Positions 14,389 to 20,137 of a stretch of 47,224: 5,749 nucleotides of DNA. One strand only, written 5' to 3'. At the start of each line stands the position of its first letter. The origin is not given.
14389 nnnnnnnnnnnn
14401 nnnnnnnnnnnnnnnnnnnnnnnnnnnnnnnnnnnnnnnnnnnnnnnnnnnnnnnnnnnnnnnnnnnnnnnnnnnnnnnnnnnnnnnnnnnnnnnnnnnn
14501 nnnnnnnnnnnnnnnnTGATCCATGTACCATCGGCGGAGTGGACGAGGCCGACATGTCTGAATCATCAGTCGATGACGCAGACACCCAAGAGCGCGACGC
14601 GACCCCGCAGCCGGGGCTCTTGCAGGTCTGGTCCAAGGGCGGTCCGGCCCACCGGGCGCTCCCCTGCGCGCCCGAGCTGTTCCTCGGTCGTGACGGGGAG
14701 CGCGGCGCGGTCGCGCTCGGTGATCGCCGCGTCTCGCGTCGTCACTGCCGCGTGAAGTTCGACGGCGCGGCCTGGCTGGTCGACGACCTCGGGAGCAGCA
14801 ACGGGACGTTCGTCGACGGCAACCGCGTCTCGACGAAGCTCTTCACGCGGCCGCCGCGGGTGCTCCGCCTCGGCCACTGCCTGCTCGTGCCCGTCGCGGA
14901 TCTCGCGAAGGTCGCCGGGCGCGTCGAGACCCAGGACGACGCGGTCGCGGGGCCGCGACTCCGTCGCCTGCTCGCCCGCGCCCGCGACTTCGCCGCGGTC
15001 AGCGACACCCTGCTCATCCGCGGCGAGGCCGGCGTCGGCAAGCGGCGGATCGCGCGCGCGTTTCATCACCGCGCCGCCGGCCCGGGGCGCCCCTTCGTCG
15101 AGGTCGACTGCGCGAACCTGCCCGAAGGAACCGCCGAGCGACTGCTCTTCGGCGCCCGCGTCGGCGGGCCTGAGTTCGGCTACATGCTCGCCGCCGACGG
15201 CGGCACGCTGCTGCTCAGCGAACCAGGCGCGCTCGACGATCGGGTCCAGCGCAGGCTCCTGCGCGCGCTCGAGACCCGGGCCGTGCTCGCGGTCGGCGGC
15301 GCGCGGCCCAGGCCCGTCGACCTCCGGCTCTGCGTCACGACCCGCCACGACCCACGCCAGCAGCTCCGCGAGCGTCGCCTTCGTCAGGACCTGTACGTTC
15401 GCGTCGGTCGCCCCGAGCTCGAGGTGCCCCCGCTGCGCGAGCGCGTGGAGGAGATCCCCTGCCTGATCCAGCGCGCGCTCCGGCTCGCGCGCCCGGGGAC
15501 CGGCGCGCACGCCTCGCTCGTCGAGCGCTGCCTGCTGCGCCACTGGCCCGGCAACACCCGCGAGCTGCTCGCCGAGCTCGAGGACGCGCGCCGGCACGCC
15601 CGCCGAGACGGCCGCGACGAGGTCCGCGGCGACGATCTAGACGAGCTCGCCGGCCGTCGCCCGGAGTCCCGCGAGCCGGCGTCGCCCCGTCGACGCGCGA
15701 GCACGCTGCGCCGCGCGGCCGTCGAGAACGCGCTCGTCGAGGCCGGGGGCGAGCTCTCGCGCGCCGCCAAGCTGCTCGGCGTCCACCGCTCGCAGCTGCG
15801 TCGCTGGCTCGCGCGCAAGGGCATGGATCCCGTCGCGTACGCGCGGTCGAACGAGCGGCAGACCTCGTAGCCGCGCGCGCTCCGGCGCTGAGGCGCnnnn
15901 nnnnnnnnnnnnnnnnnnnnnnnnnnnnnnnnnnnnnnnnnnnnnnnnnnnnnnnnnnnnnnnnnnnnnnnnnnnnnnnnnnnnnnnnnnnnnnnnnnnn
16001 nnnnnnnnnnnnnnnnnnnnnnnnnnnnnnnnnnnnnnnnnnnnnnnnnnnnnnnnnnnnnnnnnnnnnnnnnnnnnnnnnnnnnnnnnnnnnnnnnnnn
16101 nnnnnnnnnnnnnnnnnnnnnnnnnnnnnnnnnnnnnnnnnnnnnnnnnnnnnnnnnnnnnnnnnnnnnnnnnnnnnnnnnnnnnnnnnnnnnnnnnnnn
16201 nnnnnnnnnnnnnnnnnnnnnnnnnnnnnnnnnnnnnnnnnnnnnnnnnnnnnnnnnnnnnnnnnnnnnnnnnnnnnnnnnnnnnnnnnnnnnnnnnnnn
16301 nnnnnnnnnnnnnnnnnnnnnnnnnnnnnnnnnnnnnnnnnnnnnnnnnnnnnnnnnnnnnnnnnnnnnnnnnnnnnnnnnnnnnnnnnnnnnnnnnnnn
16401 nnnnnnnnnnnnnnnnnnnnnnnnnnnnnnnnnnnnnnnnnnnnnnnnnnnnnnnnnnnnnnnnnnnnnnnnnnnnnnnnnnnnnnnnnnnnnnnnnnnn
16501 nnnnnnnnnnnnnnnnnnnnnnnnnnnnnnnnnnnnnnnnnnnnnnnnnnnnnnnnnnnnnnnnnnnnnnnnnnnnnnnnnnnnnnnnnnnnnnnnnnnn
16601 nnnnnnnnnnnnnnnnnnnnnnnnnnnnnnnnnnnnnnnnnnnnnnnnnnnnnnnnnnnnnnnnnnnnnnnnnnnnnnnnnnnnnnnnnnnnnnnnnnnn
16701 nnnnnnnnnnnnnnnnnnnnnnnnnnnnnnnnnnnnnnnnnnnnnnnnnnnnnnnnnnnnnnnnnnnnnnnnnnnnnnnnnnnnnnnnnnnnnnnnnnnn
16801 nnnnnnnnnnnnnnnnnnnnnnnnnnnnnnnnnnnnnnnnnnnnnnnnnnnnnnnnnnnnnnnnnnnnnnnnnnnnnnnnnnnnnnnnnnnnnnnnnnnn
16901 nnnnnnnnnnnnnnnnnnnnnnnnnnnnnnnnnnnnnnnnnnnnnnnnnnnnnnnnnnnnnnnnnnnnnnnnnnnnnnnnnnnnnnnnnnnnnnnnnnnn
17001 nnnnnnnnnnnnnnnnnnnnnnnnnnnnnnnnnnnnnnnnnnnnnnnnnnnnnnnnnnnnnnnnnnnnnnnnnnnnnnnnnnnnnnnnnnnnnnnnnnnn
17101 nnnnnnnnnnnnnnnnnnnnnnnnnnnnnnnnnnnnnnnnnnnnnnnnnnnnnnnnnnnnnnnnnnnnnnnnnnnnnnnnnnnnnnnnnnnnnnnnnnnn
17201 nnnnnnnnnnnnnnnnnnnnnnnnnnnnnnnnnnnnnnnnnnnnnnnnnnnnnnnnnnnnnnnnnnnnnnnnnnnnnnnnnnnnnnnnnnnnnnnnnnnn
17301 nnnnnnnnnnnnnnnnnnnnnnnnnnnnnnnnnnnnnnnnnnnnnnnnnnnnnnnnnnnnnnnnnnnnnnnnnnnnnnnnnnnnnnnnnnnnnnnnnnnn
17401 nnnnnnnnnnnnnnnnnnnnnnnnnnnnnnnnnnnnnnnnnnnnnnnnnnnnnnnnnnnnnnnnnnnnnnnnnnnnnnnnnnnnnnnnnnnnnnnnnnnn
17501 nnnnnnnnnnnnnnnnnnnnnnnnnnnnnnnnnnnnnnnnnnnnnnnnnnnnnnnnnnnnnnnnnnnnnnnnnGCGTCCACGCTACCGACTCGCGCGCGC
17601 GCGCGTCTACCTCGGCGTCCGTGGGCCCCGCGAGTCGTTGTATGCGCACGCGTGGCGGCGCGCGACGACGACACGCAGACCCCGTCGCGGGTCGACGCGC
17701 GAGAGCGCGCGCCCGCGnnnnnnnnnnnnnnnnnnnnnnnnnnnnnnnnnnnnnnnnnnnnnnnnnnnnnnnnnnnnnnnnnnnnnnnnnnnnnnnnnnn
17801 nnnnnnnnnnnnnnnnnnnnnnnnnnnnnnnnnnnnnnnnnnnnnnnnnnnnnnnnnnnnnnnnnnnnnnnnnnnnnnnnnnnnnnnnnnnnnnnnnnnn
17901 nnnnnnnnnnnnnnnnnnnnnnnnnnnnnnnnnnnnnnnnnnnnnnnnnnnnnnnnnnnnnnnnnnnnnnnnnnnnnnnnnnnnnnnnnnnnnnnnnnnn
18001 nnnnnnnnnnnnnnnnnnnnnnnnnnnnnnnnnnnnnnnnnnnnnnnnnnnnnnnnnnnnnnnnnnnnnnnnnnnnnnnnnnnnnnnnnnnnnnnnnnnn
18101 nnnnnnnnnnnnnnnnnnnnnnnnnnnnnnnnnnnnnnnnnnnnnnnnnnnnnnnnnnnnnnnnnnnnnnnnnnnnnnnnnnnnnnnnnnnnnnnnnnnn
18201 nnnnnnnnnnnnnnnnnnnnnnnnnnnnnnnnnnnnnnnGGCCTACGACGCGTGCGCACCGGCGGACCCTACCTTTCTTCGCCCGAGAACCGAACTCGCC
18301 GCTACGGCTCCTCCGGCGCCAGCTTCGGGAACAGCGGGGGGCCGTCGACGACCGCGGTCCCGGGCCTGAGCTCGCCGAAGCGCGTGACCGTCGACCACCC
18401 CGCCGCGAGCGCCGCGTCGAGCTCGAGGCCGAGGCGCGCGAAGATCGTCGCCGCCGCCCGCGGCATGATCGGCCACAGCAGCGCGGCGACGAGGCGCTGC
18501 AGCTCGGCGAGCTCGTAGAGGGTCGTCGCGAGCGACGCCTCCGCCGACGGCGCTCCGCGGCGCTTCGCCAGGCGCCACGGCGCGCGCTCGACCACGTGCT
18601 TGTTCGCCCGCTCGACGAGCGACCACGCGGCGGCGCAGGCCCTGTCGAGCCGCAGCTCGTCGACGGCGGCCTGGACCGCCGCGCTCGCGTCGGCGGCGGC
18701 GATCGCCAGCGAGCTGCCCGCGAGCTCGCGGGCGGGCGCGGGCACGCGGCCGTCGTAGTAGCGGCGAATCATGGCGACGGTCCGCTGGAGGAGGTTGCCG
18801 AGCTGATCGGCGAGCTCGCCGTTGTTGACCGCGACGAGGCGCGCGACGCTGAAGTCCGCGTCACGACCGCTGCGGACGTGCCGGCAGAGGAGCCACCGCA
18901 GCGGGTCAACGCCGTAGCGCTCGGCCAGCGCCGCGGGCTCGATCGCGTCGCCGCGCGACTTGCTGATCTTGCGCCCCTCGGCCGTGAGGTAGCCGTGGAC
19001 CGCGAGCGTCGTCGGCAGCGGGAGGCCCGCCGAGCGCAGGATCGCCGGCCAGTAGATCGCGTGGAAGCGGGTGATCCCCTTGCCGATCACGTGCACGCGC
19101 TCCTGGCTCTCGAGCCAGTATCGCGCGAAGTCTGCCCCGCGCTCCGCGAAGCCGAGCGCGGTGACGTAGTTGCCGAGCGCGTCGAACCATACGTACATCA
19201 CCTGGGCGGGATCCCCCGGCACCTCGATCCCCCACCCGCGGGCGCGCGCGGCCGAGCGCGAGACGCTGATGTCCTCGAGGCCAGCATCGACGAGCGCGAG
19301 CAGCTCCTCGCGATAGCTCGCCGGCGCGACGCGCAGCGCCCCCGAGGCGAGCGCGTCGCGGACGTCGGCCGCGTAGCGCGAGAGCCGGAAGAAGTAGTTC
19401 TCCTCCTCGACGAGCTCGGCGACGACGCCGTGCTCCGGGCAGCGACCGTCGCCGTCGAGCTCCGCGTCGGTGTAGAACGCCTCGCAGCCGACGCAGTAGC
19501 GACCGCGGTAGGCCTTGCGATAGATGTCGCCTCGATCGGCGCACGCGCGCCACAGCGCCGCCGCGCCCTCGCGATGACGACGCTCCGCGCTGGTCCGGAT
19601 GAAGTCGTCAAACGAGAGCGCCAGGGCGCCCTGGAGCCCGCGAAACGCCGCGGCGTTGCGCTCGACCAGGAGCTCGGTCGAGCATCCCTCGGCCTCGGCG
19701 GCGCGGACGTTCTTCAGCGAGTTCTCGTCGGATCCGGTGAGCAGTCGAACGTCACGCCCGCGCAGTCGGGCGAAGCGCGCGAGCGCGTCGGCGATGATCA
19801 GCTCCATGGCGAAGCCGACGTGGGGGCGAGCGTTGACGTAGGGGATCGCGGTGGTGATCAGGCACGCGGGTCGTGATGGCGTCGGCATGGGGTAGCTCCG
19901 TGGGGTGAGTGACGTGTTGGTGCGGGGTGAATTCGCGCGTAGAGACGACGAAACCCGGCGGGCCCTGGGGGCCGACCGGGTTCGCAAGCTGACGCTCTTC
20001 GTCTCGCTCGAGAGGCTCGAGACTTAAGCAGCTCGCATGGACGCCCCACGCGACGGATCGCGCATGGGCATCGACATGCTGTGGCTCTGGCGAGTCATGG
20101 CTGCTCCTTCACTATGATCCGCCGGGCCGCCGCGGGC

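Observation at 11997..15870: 840-aa polytopic membrane protein tightly linked to an FHA/AAA+/HTH regulator whose sigma-54 activation determinants are degenerate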

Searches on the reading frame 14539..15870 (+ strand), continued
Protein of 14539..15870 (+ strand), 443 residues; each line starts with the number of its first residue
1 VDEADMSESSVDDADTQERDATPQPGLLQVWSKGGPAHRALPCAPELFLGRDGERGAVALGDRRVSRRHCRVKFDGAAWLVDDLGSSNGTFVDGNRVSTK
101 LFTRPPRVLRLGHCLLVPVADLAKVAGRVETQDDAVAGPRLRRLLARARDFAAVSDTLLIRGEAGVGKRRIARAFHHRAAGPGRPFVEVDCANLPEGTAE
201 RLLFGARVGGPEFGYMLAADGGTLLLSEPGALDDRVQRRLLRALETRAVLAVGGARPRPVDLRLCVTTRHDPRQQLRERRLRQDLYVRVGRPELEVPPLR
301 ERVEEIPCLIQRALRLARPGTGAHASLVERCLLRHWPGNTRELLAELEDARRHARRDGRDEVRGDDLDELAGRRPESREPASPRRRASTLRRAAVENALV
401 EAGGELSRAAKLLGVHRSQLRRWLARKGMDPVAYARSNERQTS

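Call 67: find_encoding_contigs(protein=P0052, flank=6000, max_places=2)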
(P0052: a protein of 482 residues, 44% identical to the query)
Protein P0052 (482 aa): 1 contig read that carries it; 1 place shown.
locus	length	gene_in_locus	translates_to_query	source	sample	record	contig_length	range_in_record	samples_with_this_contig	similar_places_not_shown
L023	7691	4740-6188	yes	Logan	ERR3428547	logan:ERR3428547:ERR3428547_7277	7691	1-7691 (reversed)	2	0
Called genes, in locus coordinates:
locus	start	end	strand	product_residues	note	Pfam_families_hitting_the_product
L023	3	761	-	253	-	?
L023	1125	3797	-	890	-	PF07719:TPR_2 (faint), PF00515:TPR_1 (faint), PF13176:TPR_7 (faint), PF13181:TPR_8 (faint), PF13424:TPR_12 (weak), PF24885:TPR_NPHP3, PF13374:TPR_10 (weak), PF13424:TPR_12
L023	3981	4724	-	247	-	PF07638:Sigma70_ECF (weak), PF04542:Sigma70_r2, PF08281:Sigma70_r4_2, PF04545:Sigma70_r4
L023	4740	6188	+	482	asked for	PF16697:Yop-YscD_cpl (weak), PF00498:FHA, PF00158:Sigma54_activat, PF14532:Sigma54_activ_2, PF07728:AAA_5 (weak), PF02954:HTH_8 (weak)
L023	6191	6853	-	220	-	PF25390:WD40_RLD, PF25384:Alsin_RLD (faint), PF13540:RCC1_2, PF00415:RCC1 (weak), PF13540:RCC1_2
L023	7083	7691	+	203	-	?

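Call 77: predict_structure(alignment_id=A5)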
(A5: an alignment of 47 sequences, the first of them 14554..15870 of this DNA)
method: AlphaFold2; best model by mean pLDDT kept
length: 438 residues; sequences in the alignment: 47
mean_pLDDT: 91.8   pTM: 0.80
mean pLDDT of the five models: 91.8, 91.2, 90.6, 90.1, 90.0
residues with pLDDT >= 90: 372; 70-90: 33; 50-70: 15; < 50: 18
segments of 3 or more residues with pLDDT < 50: 1-11, 375-377, 379-381
pLDDT, mean of each block of 10 residues (from residue 1): 40 74 97 95 93 96 96 95 97 90 97 96 91 97 98 97 97 97 96 93 73 97 97 97 94 97 96 97 96 96 97 96 97 95 98 98 93 52 75 95 94 94 94 85
secondary structure, 60 per line:
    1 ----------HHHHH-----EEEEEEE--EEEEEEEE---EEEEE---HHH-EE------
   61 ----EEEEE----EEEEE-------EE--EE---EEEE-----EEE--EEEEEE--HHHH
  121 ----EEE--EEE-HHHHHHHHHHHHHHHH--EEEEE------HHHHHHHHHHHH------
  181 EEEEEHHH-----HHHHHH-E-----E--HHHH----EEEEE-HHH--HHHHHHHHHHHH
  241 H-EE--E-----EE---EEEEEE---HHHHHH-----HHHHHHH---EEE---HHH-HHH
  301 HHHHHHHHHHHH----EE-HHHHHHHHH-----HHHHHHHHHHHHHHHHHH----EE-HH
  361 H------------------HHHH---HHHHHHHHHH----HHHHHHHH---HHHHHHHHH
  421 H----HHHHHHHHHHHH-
elements in order: H11-15 E21-27 E30-37 E41-45 E65-69 E74-78 E95-98 E104-106 E109-114 H117-120 E125-127 E130-132 H134-149 E152-156 H163-174 E181-185 H194-199 H210-213 E218-222 H229-241 E258-263 H267-272 H278-284 E288-290 H298-312 H320-328 H334-351 H380-383 H387-396 H401-408 H412-421 H426-437

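Call 79: fold_search(model_id=the predicted structure, library=pdb)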
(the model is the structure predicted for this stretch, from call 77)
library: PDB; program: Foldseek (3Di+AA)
matches with E <= 10: 1767; with E <= 0.001: 995
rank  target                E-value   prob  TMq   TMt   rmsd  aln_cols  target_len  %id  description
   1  5m7n_B                4.7e-19  1.00  0.49  0.50   9.6       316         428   27  Crystal structure of NtrX from Brucella abortus in complex with ATP processed with the CrystalDirect automated mountin (released 2017-01-25)
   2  5m7p_B                1.3e-18  1.00  0.50  0.50  10.2       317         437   26  Crystal structure of NtrX from Brucella abortus in complex with ADP processed with the CrystalDirect automated mountin (released 2017-01-25)
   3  5m7p_A                2.0e-18  1.00  0.49  0.49  12.5       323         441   26  Crystal structure of NtrX from Brucella abortus in complex with ADP processed with the CrystalDirect automated mountin (released 2017-01-25)
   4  1ny5_A                2.8e-18  1.00  0.48  0.55   3.6       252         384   31  Crystal structure of sigm54 activator (AAA+ ATPase) in the inactive state (released 2003-11-11)
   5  5m7n_A                3.0e-18  1.00  0.50  0.49  12.6       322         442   27  Crystal structure of NtrX from Brucella abortus in complex with ATP processed with the CrystalDirect automated mountin (released 2017-01-25)
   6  6luf_A                3.5e-18  1.00  0.49  0.83   2.9       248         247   29  Trans-acting mutant Y290A of the central AAA+ domain of the flagellar regulatory protein FlrC (released 2020-03-18)
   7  1ojl_D                4.4e-18  1.00  0.49  0.71  15.4       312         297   32  Crystal structure of a sigma54-activator suggests the mechanism for the conformational switch necessary for sigma54 bi (released 2005-05-19)
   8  6jdi                  7.4e-18  1.00  0.48  0.81   4.1       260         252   28  Central domain of FleQ H287N mutant in complex with ATPgS and Mg (released 2019-11-27)
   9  6jdl                  1.2e-17  1.00  0.49  0.82   4.1       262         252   28  Central domain of FleQ H287A mutant in complex with ATPgS and Mg (released 2019-11-27)
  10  4qht_C                1.2e-17  1.00  0.45  0.78   3.6       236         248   29  Crystal structure of AAA+/ sigma 54 activator domain of the flagellar regulatory protein FlrC from Vibrio cholerae in  (released 2014-07-16)
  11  1ojl_E                1.5e-17  1.00  0.50  0.75  14.4       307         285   32  Crystal structure of a sigma54-activator suggests the mechanism for the conformational switch necessary for sigma54 bi (released 2005-05-19)
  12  4lzz_W                1.6e-17  1.00  0.48  0.81   3.0       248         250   31  Nucleotide-induced asymmetry within atpase activator ring drives s54-RNAP interaction and ATP hydrolysis (released 2013-12-04)
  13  6iy8_A                2.0e-17  1.00  0.46  0.43   3.3       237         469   34  DmpR-phenol complex of Pseudomonas putida (released 2020-06-10)
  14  3dzd_A                2.3e-17  1.00  0.46  0.54   4.1       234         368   31  Crystal structure of sigma54 activator NTRC4 in the inactive state (released 2008-11-25)
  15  6lua_A                2.6e-17  1.00  0.48  0.83   2.9       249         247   28  Cis-mutant R349A of the central AAA+ domain of the flagellar regulatory protein FlrC (released 2020-03-18)
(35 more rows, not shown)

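Call 80: find_related_loci(query=window:14554-15870:+, collection=metagenome_contigs, flank=5000)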
Query window:14554-15870:+ (438 aa) in metagenome_contigs; peptide patterns used: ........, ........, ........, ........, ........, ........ (x = any residue, [..] = any of these).
545 stretches matched a pattern; 224 encode a relative of the query (tblastn E <= 1e-3); the best 80 are kept; 80 distinct loci.
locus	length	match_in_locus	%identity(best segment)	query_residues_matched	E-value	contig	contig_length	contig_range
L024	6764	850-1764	34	139-421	6e-40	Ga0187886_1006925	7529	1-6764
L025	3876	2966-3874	30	134-412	1e-38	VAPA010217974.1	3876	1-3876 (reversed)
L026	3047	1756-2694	33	49-343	6e-39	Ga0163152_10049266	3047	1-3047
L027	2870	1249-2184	29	129-419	1e-37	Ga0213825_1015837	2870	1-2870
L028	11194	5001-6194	32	53-425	5e-37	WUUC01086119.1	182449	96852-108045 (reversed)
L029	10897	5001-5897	37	136-424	2e-40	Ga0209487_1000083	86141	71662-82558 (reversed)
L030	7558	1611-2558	33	123-424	3e-36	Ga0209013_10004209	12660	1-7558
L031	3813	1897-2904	30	129-431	9e-36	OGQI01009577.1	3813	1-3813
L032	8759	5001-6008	30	129-431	1e-35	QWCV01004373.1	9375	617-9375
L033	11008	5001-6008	30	129-431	1e-35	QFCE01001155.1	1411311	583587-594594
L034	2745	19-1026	30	129-431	5e-36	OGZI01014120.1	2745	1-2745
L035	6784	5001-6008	30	129-431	1e-35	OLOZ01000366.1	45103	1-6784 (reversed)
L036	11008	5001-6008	30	129-431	9e-36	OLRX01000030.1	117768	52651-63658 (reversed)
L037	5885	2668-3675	30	129-431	9e-36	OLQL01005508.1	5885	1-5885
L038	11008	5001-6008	30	129-431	9e-36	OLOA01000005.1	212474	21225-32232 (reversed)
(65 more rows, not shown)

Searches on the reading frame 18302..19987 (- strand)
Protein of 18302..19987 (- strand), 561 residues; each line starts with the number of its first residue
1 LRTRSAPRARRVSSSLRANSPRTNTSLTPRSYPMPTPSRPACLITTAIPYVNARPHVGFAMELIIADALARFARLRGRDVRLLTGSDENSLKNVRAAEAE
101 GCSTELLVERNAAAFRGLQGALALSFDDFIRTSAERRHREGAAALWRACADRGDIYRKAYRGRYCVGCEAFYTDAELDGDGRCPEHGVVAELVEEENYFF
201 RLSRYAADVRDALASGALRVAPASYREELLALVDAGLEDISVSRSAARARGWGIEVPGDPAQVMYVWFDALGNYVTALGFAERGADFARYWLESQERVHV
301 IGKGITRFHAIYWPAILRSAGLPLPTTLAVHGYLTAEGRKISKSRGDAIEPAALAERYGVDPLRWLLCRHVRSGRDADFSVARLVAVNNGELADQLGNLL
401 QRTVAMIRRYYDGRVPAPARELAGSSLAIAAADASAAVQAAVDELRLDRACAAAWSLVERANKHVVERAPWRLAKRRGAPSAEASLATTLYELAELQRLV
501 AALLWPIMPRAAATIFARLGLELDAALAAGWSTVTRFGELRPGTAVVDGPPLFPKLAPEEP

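Call 8: search_protein_families(library=pfam, proteins=[window:18302-19987:-], max_evalue=0.001)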
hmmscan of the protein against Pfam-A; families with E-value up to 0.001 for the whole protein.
window:18302-19987:- (561 aa): 3 families
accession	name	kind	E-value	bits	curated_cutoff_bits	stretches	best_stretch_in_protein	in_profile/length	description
PF09334.17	tRNA-synt_1g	-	1.5e-91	307.5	20.1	2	187-403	173-390/391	tRNA synthetases class I (M)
PF00133.28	tRNA-synt_1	-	5.4e-15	55.5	22.7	2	309-379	357-413/414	tRNA synthetases class I (I, L, M and V)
PF19303.5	Anticodon_3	-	0.00024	21.4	23.5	1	435-559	22-138/152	Anticodon binding domain of methionyl tRNA ligase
